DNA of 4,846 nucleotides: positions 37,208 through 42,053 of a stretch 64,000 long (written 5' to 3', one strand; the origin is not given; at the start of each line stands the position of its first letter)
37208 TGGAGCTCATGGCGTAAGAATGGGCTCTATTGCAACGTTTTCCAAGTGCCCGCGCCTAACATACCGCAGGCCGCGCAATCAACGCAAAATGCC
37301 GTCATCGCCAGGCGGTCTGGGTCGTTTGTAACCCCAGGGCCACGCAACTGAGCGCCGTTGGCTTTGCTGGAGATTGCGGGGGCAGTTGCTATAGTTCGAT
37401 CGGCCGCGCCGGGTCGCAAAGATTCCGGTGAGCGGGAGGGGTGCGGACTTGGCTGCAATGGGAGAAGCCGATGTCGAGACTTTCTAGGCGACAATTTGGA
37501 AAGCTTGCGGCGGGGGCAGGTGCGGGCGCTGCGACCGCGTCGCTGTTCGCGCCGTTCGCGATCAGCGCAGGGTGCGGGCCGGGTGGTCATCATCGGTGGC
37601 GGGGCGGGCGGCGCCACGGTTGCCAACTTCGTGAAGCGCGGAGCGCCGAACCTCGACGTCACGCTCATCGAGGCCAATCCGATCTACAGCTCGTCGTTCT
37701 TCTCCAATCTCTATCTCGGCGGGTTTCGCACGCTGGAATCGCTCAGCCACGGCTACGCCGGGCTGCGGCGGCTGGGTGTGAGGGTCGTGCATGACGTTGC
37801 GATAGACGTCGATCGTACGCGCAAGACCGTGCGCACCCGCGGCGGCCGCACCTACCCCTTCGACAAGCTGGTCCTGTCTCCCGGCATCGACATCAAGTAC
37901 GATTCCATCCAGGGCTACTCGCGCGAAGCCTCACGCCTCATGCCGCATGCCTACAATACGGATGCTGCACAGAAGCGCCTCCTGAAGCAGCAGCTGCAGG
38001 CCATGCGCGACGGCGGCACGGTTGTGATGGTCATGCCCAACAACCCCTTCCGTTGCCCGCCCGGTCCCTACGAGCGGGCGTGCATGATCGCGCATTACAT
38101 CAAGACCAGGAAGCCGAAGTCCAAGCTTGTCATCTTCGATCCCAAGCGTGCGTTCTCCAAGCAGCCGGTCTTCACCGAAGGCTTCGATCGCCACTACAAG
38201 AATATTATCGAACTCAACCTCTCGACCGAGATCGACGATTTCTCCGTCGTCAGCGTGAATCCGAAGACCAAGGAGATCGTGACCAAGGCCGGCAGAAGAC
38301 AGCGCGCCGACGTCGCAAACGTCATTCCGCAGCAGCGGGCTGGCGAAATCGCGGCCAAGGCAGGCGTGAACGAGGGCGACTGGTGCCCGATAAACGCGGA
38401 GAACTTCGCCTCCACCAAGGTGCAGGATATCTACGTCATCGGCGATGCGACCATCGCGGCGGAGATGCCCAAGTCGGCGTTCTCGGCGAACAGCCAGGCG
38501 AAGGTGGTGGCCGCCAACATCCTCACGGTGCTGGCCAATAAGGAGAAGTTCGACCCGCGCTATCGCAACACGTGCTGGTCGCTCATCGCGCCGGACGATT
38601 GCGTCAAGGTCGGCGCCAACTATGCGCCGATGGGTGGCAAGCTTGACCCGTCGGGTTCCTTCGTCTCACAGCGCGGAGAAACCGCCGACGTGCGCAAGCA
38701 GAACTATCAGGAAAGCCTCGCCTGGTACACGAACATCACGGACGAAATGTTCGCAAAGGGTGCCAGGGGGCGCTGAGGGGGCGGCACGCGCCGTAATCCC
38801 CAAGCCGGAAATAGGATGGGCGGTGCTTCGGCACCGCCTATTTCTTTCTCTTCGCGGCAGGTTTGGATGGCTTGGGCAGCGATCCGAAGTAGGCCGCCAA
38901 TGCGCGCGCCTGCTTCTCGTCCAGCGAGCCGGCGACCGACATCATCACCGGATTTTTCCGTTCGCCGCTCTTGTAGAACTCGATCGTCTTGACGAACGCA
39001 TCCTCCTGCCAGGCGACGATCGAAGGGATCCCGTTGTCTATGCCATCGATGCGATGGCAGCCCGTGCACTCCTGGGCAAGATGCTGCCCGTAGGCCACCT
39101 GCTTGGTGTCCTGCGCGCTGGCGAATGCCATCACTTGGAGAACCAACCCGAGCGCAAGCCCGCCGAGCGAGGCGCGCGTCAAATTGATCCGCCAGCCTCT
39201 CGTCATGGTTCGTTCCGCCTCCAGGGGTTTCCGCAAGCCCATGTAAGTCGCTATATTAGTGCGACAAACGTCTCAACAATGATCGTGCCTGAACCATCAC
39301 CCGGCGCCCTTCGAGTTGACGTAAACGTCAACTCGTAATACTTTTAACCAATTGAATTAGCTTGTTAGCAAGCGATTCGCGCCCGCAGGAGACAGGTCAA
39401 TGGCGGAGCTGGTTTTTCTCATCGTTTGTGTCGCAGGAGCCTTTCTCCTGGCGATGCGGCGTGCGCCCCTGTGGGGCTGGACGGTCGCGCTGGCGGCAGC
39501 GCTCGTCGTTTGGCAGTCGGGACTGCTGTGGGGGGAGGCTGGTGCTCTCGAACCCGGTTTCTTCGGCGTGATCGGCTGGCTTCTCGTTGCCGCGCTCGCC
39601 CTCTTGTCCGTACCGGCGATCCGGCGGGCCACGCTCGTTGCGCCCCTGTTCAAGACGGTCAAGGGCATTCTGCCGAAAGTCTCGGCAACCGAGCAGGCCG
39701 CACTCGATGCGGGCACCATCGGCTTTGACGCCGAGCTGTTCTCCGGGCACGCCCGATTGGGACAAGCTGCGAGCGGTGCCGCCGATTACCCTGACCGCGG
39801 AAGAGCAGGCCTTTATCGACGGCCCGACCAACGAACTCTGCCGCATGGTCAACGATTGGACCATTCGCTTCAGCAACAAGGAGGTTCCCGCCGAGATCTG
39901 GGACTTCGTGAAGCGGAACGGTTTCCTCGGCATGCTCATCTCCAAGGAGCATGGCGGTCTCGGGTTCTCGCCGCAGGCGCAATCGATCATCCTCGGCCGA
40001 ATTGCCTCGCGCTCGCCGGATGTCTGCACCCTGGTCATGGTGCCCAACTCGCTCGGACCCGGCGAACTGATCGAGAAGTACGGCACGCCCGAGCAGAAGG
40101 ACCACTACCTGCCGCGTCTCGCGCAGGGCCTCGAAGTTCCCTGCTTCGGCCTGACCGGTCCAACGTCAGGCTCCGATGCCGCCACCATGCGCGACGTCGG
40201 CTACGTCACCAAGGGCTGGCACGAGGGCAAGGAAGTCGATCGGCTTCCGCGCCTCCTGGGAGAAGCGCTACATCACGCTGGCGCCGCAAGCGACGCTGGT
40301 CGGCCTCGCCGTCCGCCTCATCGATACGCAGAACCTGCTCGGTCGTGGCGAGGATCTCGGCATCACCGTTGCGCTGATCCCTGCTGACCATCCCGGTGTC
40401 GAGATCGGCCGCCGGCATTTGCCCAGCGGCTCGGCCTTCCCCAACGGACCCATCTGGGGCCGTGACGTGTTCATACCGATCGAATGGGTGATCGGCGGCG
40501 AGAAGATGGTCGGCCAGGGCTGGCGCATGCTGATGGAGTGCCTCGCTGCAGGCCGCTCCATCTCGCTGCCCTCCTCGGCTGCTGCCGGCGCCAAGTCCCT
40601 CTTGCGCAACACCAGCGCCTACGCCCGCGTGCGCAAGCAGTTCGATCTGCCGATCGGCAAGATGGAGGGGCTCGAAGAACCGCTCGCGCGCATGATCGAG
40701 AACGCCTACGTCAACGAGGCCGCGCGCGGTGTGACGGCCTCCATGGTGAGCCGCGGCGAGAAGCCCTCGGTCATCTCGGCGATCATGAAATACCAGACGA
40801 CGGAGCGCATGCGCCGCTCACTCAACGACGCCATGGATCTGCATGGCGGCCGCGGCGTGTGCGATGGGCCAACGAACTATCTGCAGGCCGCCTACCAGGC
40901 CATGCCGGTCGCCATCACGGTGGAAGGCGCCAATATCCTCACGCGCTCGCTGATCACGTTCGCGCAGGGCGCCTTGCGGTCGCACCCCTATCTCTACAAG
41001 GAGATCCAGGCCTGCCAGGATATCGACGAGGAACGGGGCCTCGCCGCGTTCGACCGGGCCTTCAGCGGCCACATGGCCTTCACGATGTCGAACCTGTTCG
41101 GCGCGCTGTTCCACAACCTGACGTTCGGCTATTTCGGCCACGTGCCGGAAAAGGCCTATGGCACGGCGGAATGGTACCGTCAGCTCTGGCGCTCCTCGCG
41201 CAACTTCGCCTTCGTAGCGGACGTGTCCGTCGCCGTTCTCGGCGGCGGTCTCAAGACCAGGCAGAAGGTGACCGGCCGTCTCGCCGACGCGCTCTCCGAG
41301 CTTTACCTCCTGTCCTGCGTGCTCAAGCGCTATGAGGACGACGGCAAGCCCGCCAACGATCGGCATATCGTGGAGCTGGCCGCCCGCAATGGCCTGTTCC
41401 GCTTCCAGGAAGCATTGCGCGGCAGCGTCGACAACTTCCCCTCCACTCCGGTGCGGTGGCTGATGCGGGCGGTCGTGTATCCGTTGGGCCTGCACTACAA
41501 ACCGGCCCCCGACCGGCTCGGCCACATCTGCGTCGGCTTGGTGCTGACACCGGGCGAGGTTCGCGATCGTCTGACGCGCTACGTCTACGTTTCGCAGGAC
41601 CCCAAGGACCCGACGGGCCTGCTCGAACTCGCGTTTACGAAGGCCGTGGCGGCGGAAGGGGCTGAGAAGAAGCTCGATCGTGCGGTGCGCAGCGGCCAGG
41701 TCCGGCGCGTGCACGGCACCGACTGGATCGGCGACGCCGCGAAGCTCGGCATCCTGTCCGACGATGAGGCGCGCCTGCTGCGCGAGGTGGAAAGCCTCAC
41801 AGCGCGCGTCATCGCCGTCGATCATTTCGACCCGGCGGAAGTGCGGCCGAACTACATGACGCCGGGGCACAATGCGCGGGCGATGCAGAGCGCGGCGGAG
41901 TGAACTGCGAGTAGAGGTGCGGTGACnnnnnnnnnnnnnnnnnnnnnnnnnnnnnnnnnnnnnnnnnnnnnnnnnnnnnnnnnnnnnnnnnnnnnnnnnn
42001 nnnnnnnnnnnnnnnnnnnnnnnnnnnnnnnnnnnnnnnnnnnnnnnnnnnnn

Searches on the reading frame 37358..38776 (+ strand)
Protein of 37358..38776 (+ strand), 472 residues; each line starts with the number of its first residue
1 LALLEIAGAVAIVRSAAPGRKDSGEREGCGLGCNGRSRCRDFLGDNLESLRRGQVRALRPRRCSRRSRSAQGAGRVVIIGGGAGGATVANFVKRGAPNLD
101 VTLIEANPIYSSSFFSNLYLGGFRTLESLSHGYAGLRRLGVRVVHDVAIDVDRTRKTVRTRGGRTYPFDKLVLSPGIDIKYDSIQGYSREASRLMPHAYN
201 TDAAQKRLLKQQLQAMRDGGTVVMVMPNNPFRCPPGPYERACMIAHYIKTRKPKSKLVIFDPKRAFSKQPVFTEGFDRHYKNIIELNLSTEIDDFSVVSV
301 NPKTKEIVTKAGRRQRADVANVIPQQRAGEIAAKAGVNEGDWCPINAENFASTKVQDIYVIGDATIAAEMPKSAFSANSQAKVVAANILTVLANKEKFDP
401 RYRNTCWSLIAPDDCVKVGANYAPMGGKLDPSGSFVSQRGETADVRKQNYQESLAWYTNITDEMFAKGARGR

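Call 93: search_protein_families(library=pfam, proteins=[window:37358-38776:+], max_evalue=0.0001)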
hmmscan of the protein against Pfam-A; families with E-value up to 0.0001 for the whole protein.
window:37358-38776:+ (472 aa): 5 families
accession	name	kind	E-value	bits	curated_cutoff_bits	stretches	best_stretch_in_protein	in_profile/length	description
PF21706.3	FCSD_central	-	9.7e-46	155.1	27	1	207-324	2-116/116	Sulfide dehydrogenase [flavocytochrome c] flavoprotein chain, central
PF09242.17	FCSD-flav_bind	-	2.4e-17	63.5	26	1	399-465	2-71/71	Flavocytochrome c sulphide dehydrogenase, flavin-binding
PF07992.20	Pyr_redox_2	-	3.1e-13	50.3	26.1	1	75-200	2-132/291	Pyridine nucleotide-disulphide oxidoreductase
PF01266.30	DAO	-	1.8e-05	24.8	27.9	0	75-117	1-44/353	FAD dependent oxidoreductase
PF13454.12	NAD_binding_9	-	2e-05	25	21.8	0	77-110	1-36/155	FAD-NAD(P)-binding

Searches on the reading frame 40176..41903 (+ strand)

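Call 44: search_protein_families(library=pfam, proteins=[window:40176-41903:+], max_evalue=0.01)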
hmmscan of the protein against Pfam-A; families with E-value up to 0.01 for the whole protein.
window:40176-41903:+ (575 aa): 3 families
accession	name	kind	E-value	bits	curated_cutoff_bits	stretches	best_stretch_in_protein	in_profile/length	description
PF09317.16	ACDH_C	-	1.1e-98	330.8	25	1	267-551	1-284/284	Acyl-CoA dehydrogenase, C-terminal, bacterial type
PF00441.29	Acyl-CoA_dh_1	-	5.4e-18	66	22.4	1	113-260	1-145/150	Acyl-CoA dehydrogenase, C-terminal domain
PF02770.24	Acyl-CoA_dh_M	-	3.6e-05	24.3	33.3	1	20-85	24-83/97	Acyl-CoA dehydrogenase, middle domain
